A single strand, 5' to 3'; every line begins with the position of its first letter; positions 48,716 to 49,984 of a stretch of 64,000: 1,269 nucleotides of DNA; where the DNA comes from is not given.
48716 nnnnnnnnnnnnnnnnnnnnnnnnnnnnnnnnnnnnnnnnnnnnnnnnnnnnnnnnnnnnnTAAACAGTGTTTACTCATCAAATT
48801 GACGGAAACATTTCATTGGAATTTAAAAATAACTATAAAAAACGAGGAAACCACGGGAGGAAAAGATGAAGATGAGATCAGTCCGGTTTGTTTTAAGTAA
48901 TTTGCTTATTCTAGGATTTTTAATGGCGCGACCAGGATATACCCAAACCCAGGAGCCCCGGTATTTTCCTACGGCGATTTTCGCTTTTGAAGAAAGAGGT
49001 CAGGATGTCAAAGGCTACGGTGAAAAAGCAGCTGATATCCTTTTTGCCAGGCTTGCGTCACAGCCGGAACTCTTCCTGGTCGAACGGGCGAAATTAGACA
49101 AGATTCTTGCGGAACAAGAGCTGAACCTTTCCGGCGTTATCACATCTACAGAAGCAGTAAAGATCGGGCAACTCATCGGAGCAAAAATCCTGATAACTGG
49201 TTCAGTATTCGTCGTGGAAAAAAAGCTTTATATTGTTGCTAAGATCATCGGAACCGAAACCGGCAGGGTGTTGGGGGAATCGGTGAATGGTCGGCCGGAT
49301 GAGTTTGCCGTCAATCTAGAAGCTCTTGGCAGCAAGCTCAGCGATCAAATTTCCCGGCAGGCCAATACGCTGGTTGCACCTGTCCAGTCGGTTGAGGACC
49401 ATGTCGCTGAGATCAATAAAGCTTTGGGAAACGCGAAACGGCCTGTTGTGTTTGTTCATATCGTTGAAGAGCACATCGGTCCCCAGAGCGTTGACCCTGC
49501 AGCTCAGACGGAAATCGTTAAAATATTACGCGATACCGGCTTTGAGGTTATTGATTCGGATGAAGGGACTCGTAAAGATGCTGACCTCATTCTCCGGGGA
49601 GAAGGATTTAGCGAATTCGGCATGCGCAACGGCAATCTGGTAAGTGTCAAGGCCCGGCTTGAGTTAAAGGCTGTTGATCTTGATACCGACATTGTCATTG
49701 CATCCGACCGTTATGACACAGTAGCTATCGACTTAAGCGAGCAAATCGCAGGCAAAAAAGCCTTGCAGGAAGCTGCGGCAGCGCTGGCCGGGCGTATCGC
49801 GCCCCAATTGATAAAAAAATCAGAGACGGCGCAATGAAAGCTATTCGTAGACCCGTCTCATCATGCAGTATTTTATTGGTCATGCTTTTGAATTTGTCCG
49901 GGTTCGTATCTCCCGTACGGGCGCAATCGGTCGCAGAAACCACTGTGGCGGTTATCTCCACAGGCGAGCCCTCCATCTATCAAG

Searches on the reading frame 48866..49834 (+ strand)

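Call 58: search_protein_families(library=pfam, proteins=[window:48866-49834:+], max_evalue=0.0001)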
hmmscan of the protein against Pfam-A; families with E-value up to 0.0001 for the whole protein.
window:48866-49834:+ (323 aa): 1 family
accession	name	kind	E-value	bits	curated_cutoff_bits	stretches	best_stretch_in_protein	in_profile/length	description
PF03783.19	CsgG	-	4.3e-11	43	20.8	1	49-117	34-101/210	Curli production assembly/transport component CsgG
